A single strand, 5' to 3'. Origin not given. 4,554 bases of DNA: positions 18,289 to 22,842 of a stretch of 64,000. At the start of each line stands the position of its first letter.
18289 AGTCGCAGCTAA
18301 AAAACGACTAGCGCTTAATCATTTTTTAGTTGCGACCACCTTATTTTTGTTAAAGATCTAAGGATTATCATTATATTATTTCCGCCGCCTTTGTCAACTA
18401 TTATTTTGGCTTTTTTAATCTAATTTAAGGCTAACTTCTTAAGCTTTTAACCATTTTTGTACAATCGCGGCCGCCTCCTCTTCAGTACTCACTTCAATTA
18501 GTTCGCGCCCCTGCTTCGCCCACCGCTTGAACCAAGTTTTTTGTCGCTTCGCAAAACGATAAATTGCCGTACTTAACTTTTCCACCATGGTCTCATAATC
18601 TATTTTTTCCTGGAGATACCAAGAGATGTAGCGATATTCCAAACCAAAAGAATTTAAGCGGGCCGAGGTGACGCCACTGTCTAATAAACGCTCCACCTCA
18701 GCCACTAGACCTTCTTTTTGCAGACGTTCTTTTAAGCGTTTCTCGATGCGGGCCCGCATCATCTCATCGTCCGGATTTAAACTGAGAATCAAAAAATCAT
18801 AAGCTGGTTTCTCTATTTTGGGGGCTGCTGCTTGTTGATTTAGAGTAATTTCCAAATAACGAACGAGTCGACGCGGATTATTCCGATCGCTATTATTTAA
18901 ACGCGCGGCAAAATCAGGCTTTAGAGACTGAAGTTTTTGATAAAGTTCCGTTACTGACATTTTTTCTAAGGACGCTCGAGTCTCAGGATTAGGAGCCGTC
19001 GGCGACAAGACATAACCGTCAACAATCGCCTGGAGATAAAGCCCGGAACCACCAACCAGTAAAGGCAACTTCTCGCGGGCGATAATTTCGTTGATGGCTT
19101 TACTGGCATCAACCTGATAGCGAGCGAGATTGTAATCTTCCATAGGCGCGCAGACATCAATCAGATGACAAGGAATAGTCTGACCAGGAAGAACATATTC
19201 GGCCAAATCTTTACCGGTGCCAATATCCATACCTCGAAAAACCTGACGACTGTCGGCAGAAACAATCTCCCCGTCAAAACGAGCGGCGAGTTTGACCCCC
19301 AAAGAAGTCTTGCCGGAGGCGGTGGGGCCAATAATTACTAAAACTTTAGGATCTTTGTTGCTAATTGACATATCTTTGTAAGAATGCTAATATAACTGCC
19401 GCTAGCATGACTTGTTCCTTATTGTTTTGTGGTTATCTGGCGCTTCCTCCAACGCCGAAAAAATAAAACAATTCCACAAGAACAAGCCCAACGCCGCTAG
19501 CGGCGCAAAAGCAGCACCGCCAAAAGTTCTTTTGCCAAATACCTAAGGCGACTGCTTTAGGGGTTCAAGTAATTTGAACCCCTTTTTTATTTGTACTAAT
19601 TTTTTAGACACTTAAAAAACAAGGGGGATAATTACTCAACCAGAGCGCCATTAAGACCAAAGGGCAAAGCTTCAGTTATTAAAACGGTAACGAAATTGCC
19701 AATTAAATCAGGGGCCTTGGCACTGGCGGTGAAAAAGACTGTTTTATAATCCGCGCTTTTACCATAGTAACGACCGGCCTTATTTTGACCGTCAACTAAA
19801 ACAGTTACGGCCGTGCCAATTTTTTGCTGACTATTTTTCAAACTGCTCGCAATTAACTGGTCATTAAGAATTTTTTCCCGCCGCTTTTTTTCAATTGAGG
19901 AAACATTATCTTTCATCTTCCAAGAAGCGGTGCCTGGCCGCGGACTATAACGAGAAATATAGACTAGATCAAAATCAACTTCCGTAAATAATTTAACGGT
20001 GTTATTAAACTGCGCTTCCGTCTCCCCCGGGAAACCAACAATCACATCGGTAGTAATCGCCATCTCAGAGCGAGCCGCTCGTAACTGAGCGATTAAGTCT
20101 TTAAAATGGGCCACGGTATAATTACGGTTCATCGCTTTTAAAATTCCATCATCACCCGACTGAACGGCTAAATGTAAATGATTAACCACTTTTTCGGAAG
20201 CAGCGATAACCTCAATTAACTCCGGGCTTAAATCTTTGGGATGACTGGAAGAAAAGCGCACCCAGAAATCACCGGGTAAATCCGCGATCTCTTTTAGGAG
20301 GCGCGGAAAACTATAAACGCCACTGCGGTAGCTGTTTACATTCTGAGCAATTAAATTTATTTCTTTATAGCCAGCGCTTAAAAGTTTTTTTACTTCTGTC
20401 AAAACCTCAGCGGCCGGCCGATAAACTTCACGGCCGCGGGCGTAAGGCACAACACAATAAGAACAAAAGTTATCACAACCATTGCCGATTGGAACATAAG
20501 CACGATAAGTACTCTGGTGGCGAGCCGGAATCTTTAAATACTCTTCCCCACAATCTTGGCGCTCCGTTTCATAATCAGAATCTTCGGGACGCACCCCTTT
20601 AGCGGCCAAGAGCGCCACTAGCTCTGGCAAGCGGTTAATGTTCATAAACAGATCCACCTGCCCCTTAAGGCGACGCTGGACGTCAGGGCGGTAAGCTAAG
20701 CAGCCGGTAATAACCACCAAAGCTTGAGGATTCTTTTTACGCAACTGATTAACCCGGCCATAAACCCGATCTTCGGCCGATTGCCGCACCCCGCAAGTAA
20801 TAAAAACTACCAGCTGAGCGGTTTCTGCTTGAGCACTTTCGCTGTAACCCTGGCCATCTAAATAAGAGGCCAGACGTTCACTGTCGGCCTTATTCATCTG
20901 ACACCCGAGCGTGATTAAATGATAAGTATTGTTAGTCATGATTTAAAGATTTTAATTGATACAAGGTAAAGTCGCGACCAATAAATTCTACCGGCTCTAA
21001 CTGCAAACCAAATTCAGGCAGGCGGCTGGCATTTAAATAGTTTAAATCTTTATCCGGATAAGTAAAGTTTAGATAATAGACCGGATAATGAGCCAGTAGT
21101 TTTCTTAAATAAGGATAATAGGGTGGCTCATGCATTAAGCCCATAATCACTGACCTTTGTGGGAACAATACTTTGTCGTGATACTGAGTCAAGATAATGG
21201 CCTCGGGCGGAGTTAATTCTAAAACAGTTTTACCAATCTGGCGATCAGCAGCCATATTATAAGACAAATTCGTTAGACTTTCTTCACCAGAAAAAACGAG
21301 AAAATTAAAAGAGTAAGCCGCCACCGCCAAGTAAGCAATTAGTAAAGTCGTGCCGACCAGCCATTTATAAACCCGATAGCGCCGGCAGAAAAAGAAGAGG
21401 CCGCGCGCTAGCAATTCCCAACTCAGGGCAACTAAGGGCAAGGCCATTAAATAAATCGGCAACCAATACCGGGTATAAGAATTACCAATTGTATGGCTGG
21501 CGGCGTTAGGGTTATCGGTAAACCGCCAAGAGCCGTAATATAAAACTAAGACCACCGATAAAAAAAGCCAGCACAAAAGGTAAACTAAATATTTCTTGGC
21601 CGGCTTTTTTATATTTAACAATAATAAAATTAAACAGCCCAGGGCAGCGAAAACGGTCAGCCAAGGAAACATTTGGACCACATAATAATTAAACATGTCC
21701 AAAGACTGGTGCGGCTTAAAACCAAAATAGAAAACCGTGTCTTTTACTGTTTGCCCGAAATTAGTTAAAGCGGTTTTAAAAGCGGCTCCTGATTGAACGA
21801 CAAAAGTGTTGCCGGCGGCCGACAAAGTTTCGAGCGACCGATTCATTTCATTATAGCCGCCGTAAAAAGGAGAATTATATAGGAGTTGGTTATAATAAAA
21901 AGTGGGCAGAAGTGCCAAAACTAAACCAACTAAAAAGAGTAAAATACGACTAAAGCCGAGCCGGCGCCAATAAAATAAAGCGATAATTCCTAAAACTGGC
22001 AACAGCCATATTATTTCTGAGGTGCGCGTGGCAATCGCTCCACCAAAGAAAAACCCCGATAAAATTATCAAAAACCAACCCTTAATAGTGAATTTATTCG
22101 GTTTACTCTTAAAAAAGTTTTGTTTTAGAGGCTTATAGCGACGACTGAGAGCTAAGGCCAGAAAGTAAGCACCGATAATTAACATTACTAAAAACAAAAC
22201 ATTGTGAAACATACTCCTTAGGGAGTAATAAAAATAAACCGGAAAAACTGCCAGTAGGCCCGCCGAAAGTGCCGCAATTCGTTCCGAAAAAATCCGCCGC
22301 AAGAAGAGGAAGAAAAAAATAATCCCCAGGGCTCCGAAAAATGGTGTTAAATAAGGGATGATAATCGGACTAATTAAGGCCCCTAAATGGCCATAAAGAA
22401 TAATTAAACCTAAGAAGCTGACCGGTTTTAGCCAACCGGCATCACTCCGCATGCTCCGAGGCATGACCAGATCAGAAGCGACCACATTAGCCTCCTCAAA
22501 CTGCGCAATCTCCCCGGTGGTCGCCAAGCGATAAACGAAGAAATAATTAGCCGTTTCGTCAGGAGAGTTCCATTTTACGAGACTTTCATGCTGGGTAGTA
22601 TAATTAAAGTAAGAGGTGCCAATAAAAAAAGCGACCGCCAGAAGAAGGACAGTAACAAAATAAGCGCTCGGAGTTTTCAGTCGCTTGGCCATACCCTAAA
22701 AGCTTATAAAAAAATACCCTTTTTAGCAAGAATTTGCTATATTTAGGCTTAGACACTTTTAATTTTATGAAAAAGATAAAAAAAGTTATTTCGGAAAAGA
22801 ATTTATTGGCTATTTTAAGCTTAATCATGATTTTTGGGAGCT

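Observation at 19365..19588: Orphan promoter-to-terminator unit (about 190 nt) antisense to both neighbours: candidate structured sRNA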

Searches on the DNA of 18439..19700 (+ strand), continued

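Call 57: search_with_rna_model(model_id=R2, sources=[window, L004, L005, L006, L007, L008, L009, L010, L011, L012, L013, L014, L015, L016, L017, L018, L019, L020, L021, L022, L023, L024, L025, L026, L027, L028, L029, L030, L031, L032, L033, L034, L035, L036, L037, L038, L039, L040, L041, L042, L043, L044, L045, L046, L047, L048, L049, L050, L051, L052, L053, L054, L055, L056, L057, L058, L059, L060, L061, L062, L063, L064, L065, L066, L067, L068, L069, L070, L071, L072, L073, L074, L075, L076, L077, L078, L079, L080, L081, L082, L083, L084, L085, L087, L089, L091, L092, L119, L122], max_evalue=1)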
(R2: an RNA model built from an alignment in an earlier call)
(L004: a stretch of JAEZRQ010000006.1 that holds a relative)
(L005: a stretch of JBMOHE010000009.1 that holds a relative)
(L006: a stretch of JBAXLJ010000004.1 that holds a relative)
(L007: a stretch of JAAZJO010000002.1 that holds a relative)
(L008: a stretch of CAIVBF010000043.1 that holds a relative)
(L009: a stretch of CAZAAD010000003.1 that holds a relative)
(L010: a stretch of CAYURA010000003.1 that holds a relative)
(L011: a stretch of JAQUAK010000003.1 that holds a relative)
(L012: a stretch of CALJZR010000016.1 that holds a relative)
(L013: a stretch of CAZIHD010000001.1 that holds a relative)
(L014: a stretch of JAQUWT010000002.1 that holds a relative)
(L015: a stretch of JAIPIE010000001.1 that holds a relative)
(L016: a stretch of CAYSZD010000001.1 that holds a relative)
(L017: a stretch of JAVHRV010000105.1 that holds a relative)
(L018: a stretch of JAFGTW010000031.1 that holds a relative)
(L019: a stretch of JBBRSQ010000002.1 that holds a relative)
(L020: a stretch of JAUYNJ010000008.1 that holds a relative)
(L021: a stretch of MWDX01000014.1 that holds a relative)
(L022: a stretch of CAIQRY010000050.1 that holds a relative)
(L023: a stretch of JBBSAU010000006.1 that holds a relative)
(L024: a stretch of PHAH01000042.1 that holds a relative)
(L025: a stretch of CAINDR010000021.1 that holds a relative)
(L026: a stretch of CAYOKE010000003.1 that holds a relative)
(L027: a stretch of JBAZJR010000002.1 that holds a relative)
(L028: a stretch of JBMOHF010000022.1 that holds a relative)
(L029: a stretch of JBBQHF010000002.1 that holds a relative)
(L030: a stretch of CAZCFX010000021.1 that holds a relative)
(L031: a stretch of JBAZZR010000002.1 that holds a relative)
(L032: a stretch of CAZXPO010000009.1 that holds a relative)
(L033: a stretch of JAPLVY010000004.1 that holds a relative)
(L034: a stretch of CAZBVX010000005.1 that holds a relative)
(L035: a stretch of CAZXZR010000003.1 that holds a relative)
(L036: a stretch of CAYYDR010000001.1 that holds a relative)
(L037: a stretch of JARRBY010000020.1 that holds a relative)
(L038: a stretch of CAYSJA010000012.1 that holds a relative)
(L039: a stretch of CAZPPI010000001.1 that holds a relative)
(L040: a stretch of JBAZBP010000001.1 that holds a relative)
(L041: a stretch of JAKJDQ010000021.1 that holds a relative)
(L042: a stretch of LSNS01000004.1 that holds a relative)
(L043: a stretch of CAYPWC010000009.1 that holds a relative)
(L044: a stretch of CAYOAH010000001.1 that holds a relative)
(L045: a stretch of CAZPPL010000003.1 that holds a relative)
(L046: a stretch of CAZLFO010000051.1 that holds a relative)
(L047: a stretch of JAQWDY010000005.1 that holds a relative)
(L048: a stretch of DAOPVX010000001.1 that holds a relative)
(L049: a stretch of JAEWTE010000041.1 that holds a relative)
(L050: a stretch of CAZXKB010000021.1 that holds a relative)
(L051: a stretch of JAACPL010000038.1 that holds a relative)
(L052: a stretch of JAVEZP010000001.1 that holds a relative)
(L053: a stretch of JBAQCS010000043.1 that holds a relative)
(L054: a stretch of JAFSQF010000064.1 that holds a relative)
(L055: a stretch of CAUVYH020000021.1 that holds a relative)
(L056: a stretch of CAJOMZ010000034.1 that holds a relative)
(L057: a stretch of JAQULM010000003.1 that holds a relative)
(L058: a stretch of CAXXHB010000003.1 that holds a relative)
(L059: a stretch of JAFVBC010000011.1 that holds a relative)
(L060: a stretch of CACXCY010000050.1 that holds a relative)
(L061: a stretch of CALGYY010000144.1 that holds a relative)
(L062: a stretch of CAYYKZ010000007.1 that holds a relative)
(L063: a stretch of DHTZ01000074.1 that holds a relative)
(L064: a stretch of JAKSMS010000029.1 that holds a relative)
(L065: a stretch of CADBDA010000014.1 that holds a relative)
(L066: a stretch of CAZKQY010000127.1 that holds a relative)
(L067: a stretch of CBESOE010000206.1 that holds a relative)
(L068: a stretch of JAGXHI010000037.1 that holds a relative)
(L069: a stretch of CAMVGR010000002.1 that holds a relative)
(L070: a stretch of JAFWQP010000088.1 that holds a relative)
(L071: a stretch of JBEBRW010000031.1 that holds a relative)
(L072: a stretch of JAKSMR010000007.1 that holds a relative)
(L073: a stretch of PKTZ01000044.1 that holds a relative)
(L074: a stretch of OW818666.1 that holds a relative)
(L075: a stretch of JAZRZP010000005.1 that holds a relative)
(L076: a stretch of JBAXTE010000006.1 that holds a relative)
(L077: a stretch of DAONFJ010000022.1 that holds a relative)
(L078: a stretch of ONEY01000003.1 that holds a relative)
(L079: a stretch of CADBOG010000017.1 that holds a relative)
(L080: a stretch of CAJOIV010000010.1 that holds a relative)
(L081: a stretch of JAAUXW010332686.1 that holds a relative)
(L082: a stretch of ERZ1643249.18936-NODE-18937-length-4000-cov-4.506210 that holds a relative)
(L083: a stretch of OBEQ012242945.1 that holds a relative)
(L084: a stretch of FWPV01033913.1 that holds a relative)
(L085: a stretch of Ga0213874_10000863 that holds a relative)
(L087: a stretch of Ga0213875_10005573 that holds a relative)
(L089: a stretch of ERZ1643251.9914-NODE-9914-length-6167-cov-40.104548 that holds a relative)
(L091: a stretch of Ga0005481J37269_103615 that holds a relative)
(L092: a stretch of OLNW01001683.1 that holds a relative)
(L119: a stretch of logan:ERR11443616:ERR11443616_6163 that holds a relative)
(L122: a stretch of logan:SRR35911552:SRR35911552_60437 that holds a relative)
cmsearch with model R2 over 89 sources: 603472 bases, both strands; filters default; matches with E-value up to 1: 8.
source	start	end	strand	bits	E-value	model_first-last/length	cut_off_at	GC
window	19396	19590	+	201.9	5.5e-58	1-198/198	no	0.46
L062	678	754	+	19.4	0.0046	1-198/198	no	0.34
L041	1919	2041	+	17.4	0.018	1-198/198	no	0.33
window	51107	51286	+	15.7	0.062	1-198/198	no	0.38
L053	2760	2893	-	15.4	0.074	1-198/198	no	0.34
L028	5293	5472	+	13.1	0.36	1-198/198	no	0.36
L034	847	969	+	12.8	0.46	1-198/198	no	0.32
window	6800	6897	-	11.7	0.95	1-198/198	no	0.33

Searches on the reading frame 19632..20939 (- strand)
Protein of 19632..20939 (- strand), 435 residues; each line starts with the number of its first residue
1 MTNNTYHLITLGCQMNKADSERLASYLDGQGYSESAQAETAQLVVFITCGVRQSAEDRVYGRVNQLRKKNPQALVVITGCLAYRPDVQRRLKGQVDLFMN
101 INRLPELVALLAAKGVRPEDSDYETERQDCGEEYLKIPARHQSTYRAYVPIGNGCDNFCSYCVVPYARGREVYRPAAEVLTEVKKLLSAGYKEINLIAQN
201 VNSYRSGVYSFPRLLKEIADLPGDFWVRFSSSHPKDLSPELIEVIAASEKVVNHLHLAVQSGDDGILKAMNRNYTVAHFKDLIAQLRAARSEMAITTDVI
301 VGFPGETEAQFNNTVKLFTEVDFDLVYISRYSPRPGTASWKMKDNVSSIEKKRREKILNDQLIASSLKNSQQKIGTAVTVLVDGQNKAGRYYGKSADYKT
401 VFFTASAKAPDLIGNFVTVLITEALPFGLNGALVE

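Call 6: search_protein_families(library=pfam, proteins=[window:19632-20939:-])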
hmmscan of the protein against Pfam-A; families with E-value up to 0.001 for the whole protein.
window:19632-20939:- (435 aa): 4 families
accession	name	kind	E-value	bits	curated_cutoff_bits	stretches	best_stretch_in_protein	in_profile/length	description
PF04055.27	Radical_SAM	-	5.6e-26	92.1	29.5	1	149-317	1-165/166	Radical SAM superfamily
PF00919.26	UPF0004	-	1.8e-22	79.7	27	1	6-86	2-83/98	Uncharacterized protein family UPF0004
PF01938.26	TRAM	-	1.3e-08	35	21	1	372-434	2-61/61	TRAM domain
PF18693.7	TRAM_2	-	7.4e-05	23.3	27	1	374-434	1-63/63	TRAM domain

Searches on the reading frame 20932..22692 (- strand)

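Call 6: search_protein_families(library=pfam, proteins=[window:20932-22692:-])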
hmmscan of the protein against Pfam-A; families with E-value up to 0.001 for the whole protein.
window:20932-22692:- (586 aa): 1 family
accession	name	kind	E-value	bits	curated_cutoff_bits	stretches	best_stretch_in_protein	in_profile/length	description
PF13231.12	PMT_2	-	0.00032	21.4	26.1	1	119-262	31-152/160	Dolichyl-phosphate-mannose-protein mannosyltransferase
